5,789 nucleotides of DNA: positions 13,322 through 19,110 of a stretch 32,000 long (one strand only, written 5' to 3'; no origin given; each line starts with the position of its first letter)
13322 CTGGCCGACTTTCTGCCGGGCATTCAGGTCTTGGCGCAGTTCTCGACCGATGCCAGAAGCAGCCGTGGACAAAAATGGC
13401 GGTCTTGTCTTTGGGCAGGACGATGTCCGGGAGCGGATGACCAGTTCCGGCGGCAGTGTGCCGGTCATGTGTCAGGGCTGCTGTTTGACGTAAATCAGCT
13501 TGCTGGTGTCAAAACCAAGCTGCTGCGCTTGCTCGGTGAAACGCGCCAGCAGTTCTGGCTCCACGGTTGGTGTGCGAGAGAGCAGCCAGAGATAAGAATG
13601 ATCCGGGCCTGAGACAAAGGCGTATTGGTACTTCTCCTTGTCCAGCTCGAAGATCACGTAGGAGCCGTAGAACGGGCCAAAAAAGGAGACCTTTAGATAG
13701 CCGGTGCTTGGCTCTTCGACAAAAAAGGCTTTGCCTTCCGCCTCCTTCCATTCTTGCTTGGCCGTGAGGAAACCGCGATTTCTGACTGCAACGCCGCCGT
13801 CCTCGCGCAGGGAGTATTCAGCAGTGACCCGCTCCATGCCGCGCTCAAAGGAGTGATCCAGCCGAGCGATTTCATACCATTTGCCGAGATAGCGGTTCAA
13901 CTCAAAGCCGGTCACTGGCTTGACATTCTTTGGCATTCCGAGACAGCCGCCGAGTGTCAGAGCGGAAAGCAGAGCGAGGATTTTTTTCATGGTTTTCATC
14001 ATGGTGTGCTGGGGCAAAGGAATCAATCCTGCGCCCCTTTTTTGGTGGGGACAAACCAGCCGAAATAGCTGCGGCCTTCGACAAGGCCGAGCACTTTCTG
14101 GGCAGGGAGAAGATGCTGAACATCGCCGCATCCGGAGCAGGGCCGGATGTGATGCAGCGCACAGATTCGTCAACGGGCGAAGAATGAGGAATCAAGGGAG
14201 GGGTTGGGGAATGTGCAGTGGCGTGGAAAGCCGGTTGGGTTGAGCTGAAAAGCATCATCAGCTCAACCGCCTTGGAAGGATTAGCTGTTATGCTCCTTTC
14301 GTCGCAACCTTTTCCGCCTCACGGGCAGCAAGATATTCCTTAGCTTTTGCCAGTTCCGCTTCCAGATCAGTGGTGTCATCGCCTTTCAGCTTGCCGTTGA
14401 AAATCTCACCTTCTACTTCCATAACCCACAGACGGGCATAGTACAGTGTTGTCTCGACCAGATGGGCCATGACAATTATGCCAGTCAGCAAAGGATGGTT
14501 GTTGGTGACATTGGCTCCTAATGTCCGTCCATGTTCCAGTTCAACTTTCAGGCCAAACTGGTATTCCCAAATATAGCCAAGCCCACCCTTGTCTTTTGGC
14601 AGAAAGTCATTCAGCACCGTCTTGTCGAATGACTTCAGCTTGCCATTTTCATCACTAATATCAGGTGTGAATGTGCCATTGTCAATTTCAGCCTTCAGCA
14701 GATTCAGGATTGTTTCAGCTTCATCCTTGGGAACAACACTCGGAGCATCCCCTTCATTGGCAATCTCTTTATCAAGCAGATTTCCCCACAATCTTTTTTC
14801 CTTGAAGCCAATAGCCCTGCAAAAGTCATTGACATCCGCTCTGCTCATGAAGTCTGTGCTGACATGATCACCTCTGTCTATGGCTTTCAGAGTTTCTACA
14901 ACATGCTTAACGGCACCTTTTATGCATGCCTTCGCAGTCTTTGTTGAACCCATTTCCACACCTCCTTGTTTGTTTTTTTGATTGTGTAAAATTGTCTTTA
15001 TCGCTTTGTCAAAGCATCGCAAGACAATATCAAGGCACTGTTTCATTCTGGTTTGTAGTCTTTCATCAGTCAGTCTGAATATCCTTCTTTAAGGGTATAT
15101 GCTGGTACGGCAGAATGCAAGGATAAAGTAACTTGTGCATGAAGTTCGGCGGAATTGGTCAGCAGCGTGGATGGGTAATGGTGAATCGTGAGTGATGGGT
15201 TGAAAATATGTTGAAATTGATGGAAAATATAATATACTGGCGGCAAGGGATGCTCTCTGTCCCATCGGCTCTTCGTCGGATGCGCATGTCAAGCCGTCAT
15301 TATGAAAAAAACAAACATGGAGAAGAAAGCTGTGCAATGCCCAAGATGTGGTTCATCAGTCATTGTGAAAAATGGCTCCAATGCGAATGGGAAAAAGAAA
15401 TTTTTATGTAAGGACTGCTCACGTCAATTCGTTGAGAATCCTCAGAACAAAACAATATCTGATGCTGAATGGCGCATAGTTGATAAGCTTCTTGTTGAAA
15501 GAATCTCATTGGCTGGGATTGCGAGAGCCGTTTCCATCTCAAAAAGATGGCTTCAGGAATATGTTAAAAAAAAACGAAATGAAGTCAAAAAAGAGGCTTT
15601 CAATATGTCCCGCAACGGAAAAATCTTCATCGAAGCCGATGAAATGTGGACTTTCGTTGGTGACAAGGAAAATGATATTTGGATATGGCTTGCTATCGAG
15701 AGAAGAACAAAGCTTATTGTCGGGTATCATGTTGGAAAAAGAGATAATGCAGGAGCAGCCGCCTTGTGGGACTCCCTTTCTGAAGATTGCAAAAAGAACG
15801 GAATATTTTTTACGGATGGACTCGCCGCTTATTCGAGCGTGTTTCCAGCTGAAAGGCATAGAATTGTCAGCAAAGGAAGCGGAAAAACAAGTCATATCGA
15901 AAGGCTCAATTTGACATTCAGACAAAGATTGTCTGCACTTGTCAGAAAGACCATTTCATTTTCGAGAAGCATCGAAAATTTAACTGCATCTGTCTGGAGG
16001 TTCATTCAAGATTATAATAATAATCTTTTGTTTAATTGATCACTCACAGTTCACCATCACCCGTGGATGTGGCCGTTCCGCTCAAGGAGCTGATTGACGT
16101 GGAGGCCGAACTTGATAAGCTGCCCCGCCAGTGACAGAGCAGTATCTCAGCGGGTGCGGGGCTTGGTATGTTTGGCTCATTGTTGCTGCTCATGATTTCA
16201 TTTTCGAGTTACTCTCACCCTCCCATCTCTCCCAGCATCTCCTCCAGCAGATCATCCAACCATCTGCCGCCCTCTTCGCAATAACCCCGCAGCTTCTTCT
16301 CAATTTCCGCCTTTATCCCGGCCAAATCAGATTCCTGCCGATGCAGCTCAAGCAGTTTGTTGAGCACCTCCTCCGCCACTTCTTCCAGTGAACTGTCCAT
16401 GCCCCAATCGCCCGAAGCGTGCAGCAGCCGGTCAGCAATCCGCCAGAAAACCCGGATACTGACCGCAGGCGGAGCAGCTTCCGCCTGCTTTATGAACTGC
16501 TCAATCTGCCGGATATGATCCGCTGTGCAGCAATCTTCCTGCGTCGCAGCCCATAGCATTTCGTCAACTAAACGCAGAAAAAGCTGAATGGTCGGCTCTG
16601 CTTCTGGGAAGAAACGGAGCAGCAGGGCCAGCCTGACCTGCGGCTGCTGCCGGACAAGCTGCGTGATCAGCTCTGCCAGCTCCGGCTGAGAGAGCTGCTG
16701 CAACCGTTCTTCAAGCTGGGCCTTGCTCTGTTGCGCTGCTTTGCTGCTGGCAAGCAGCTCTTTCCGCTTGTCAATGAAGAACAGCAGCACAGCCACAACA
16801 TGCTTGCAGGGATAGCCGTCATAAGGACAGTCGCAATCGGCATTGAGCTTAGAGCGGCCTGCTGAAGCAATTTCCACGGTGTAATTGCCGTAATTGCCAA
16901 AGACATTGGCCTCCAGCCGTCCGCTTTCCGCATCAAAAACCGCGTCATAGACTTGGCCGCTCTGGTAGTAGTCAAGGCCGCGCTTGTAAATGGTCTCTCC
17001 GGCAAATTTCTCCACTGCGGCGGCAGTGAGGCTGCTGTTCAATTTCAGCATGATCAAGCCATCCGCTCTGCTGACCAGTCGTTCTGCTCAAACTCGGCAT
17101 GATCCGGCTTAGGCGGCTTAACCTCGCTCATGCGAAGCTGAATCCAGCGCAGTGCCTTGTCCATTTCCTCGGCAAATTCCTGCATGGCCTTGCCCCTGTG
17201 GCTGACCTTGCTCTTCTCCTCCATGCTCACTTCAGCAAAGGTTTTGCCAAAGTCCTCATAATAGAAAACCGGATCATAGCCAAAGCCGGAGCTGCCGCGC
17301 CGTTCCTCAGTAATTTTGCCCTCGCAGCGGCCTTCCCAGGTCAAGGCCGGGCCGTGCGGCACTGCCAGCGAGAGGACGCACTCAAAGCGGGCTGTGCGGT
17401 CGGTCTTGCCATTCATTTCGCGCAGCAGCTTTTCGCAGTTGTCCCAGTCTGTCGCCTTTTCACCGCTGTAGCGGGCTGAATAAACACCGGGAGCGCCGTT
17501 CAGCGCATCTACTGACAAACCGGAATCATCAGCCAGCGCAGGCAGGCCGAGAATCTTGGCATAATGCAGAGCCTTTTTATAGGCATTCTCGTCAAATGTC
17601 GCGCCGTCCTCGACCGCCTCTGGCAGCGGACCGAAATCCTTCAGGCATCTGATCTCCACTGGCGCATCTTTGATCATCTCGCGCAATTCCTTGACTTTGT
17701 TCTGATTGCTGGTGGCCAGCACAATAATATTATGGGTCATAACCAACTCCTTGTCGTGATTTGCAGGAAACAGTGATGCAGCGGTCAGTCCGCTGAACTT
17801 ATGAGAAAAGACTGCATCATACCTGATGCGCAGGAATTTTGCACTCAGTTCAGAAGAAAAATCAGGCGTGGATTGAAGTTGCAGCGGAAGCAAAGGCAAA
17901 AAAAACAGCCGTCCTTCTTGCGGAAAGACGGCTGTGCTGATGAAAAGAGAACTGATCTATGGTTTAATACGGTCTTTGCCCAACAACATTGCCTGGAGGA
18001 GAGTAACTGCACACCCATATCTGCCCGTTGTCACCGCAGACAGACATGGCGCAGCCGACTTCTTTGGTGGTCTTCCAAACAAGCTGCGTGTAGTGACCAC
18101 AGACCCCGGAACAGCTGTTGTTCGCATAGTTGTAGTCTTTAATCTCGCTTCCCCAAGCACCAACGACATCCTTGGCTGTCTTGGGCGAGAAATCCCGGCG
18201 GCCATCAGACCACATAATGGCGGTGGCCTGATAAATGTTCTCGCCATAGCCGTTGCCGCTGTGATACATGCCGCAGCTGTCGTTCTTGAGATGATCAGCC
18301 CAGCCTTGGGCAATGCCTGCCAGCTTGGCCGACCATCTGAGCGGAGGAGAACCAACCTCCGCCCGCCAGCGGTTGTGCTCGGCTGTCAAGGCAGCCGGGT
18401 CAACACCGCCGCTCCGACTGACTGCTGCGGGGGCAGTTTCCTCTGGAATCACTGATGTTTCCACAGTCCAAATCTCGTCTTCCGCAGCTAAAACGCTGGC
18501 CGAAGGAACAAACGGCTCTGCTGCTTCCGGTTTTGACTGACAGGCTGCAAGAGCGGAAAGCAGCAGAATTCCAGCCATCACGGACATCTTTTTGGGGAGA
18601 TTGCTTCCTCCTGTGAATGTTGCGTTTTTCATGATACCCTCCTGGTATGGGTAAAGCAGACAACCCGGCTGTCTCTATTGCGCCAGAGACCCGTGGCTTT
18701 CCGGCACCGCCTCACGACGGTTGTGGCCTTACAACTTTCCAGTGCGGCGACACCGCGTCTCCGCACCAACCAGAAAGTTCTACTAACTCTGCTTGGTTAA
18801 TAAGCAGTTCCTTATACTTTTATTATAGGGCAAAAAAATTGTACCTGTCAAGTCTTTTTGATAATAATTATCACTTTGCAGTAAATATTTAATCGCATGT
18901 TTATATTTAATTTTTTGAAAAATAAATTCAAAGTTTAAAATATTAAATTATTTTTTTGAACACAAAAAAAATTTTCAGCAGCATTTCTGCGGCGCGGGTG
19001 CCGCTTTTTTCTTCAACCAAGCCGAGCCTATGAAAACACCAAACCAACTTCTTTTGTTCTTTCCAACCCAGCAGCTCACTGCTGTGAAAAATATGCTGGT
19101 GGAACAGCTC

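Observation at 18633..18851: Consensus promoter plus a roughly 185-nt multi-hairpin leader before the CAP-domain gene: candidate riboswitch with GEMM-I-like 3' half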

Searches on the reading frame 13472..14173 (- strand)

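Call 72: search_protein_families(library=pfam, proteins=[window:13472-14173:-])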
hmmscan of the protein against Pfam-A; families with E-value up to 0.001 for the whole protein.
window:13472-14173:- (233 aa): 2 families
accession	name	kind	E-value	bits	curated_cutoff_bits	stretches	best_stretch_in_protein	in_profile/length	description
PF08212.18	Lipocalin_2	-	1.7e-42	145.3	24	1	91-231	2-146/146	Lipocalin-like domain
PF00061.29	Lipocalin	-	1.3e-08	35.6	23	1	97-231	2-143/145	Lipocalin / cytosolic fatty-acid binding protein family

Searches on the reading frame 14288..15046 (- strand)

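Call 72: search_protein_families(library=pfam, proteins=[window:14288-15046:-])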
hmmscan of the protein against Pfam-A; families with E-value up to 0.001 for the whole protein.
window:14288-15046:- (252 aa): 1 family
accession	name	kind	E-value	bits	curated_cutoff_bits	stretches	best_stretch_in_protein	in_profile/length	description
PF18905.5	DUF5661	-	1.7e-06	28.7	27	1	162-210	20-63/65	Protein of unknown function (DUF5661)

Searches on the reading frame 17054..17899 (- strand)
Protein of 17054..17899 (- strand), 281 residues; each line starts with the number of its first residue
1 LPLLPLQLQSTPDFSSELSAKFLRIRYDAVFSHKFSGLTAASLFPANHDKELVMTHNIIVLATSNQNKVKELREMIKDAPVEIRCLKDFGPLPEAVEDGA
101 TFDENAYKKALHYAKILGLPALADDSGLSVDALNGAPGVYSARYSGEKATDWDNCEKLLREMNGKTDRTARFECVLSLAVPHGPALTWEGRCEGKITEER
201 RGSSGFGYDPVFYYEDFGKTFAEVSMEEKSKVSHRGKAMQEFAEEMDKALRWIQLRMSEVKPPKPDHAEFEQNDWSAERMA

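Call 6: search_protein_families(library=pfam, proteins=[window:17054-17899:-])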
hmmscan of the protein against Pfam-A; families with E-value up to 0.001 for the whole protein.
window:17054-17899:- (281 aa): 1 family
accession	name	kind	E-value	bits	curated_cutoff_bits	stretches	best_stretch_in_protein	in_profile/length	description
PF01725.21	Ham1p_like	-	2.6e-70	236.6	22.5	1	59-244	1-185/186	Ham1 family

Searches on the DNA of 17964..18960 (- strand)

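Call 4: search_rna_families(source=window, start=18560, end=18960, threshold=evalue, max_evalue=10, show_alignments=6)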
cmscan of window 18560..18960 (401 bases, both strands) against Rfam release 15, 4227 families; matches with E-value up to 10: 3.
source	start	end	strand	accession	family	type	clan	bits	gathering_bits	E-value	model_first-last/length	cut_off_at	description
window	18655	18736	-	RF03168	c-di-GMP-I-UAU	Cis-reg; riboswitch;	CL00126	67.1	65.9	1.5e-14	1-81/81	no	c-di-GMP-I-UAU riboswitch aptamer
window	18808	18879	+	RF03027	RT-6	Gene; sRNA;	-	19.9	46.7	0.048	1-75/75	no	RT-6 RNA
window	18833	18902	-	RF02772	AilA_thermometer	Cis-reg; thermoregulator;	-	17.4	81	3.9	1-89/89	no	AilA 5' UTR thermometer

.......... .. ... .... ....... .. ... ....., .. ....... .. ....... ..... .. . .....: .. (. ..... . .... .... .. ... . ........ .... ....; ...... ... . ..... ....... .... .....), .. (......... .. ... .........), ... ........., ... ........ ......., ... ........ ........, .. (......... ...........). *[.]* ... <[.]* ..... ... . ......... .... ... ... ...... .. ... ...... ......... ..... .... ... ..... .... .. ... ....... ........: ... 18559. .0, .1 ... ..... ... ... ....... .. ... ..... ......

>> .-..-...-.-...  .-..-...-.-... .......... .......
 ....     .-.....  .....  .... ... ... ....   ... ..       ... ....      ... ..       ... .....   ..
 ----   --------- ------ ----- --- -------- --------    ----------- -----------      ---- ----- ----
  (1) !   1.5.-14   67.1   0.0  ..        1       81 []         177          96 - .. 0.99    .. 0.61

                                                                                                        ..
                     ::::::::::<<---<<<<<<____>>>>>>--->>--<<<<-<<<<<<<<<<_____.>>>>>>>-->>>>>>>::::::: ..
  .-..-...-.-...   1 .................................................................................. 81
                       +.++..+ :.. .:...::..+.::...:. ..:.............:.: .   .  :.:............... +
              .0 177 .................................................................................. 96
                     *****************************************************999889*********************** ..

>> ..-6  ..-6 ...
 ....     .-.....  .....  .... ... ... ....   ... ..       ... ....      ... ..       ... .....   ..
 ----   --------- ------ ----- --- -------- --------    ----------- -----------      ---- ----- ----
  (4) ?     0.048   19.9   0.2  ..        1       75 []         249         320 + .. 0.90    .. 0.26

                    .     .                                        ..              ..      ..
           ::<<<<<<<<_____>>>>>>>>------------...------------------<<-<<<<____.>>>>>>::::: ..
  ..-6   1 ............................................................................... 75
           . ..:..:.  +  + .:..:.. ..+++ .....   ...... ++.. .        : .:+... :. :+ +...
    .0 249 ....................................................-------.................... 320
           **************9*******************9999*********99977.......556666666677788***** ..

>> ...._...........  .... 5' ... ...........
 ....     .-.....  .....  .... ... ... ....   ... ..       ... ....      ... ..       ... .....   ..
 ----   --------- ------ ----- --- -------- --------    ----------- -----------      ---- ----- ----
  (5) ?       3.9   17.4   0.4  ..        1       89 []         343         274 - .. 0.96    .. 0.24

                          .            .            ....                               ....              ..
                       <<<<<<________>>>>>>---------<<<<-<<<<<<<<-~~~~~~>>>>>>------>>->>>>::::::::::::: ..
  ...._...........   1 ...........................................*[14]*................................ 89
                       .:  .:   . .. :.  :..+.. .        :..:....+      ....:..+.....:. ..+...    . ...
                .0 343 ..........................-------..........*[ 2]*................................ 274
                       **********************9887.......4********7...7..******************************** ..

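Call 76: search_rna_families(sources=[L085, L086, L089, L091, L093, L094, L087, L079, L082, L084, L092, L076, L077, L078], threshold=gathering, show_alignments=1)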
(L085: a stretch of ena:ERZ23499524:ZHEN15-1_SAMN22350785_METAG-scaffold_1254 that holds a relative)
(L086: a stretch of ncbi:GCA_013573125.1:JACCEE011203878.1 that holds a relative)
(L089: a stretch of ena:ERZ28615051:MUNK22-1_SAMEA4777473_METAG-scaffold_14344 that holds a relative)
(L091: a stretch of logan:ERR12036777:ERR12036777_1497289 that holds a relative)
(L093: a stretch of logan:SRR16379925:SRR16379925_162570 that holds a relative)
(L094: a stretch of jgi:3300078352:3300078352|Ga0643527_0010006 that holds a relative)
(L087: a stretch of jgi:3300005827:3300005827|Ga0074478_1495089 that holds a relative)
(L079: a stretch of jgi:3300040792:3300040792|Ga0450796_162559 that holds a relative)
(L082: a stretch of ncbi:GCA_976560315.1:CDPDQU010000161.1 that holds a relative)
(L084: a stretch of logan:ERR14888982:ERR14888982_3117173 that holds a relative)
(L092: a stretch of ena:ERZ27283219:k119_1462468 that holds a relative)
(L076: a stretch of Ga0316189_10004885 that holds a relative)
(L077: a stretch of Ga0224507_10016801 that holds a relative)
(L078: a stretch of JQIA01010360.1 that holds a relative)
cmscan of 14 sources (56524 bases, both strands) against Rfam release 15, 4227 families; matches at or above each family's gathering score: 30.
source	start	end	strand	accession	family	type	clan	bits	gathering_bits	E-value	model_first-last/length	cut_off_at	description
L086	1399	1477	+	RF03168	c-di-GMP-I-UAU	Cis-reg; riboswitch;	CL00126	68.9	65.9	6.8e-13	1-81/81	no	c-di-GMP-I-UAU riboswitch aptamer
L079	1397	1478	+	RF03168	c-di-GMP-I-UAU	Cis-reg; riboswitch;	CL00126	67.1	65.9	2.1e-12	1-81/81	no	c-di-GMP-I-UAU riboswitch aptamer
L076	9583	9661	-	RF03168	c-di-GMP-I-UAU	Cis-reg; riboswitch;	CL00126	66.8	65.9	2.4e-12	1-81/81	no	c-di-GMP-I-UAU riboswitch aptamer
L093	1399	1477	+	RF03168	c-di-GMP-I-UAU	Cis-reg; riboswitch;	CL00126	66.3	65.9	3.3e-12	1-81/81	no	c-di-GMP-I-UAU riboswitch aptamer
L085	1125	1203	+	RF03168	c-di-GMP-I-UAU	Cis-reg; riboswitch;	CL00126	66.2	65.9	3.5e-12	1-81/81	no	c-di-GMP-I-UAU riboswitch aptamer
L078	1689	1767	+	RF03168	c-di-GMP-I-UAU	Cis-reg; riboswitch;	CL00126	66.2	65.9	3.6e-12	1-81/81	no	c-di-GMP-I-UAU riboswitch aptamer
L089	131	209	+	RF03168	c-di-GMP-I-UAU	Cis-reg; riboswitch;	CL00126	65.9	65.9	4.3e-12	1-81/81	no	c-di-GMP-I-UAU riboswitch aptamer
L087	1327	1401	+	RF03167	c-di-GMP-I-GGC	Cis-reg; riboswitch;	CL00126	59.7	59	1.2e-11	1-80/80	no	c-di-GMP-I-GGC riboswitch aptamer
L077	2413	2491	-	RF01051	c-di-GMP-I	Cis-reg; riboswitch;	CL00126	56.3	35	2.2e-08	1-87/87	no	c-di-GMP-I riboswitch aptamer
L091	1403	1477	+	RF01051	c-di-GMP-I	Cis-reg; riboswitch;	CL00126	54.6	35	5.6e-08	1-87/87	no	c-di-GMP-I riboswitch aptamer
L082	1396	1477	+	RF01051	c-di-GMP-I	Cis-reg; riboswitch;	CL00126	54.2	35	7.1e-08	1-87/87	no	c-di-GMP-I riboswitch aptamer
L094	1537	1613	+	RF01051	c-di-GMP-I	Cis-reg; riboswitch;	CL00126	53.9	35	8.5e-08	1-87/87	no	c-di-GMP-I riboswitch aptamer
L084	1280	1361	+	RF01051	c-di-GMP-I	Cis-reg; riboswitch;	CL00126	51.6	35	3.1e-07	1-87/87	no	c-di-GMP-I riboswitch aptamer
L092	150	224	+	RF01051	c-di-GMP-I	Cis-reg; riboswitch;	CL00126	50.9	35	4.6e-07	1-87/87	no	c-di-GMP-I riboswitch aptamer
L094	22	49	-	RF01317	CRISPR-DR4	Gene; CRISPR;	CL00014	47.1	35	6.2e-08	1-28/28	no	CRISPR RNA direct repeat element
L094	82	109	-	RF01317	CRISPR-DR4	Gene; CRISPR;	CL00014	47.1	35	6.2e-08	1-28/28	no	CRISPR RNA direct repeat element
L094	142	169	-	RF01317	CRISPR-DR4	Gene; CRISPR;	CL00014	47.1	35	6.2e-08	1-28/28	no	CRISPR RNA direct repeat element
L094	202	229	-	RF01317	CRISPR-DR4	Gene; CRISPR;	CL00014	47.1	35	6.2e-08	1-28/28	no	CRISPR RNA direct repeat element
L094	263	290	-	RF01317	CRISPR-DR4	Gene; CRISPR;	CL00014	47.1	35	6.2e-08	1-28/28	no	CRISPR RNA direct repeat element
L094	323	350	-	RF01317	CRISPR-DR4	Gene; CRISPR;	CL00014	47.1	35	6.2e-08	1-28/28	no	CRISPR RNA direct repeat element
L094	383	410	-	RF01317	CRISPR-DR4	Gene; CRISPR;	CL00014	47.1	35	6.2e-08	1-28/28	no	CRISPR RNA direct repeat element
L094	443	470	-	RF01317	CRISPR-DR4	Gene; CRISPR;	CL00014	47.1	35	6.2e-08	1-28/28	no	CRISPR RNA direct repeat element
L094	503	530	-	RF01317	CRISPR-DR4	Gene; CRISPR;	CL00014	47.1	35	6.2e-08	1-28/28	no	CRISPR RNA direct repeat element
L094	563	590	-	RF01317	CRISPR-DR4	Gene; CRISPR;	CL00014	47.1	35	6.2e-08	1-28/28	no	CRISPR RNA direct repeat element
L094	623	650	-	RF01317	CRISPR-DR4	Gene; CRISPR;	CL00014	47.1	35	6.2e-08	1-28/28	no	CRISPR RNA direct repeat element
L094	683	710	-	RF01317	CRISPR-DR4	Gene; CRISPR;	CL00014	47.1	35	6.2e-08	1-28/28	no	CRISPR RNA direct repeat element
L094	743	770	-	RF01317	CRISPR-DR4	Gene; CRISPR;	CL00014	47.1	35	6.2e-08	1-28/28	no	CRISPR RNA direct repeat element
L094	803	830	-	RF01317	CRISPR-DR4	Gene; CRISPR;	CL00014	47.1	35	6.2e-08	1-28/28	no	CRISPR RNA direct repeat element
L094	863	890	-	RF01317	CRISPR-DR4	Gene; CRISPR;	CL00014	47.1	35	6.2e-08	1-28/28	no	CRISPR RNA direct repeat element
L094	923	950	-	RF01317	CRISPR-DR4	Gene; CRISPR;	CL00014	47.1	35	6.2e-08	1-28/28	no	CRISPR RNA direct repeat element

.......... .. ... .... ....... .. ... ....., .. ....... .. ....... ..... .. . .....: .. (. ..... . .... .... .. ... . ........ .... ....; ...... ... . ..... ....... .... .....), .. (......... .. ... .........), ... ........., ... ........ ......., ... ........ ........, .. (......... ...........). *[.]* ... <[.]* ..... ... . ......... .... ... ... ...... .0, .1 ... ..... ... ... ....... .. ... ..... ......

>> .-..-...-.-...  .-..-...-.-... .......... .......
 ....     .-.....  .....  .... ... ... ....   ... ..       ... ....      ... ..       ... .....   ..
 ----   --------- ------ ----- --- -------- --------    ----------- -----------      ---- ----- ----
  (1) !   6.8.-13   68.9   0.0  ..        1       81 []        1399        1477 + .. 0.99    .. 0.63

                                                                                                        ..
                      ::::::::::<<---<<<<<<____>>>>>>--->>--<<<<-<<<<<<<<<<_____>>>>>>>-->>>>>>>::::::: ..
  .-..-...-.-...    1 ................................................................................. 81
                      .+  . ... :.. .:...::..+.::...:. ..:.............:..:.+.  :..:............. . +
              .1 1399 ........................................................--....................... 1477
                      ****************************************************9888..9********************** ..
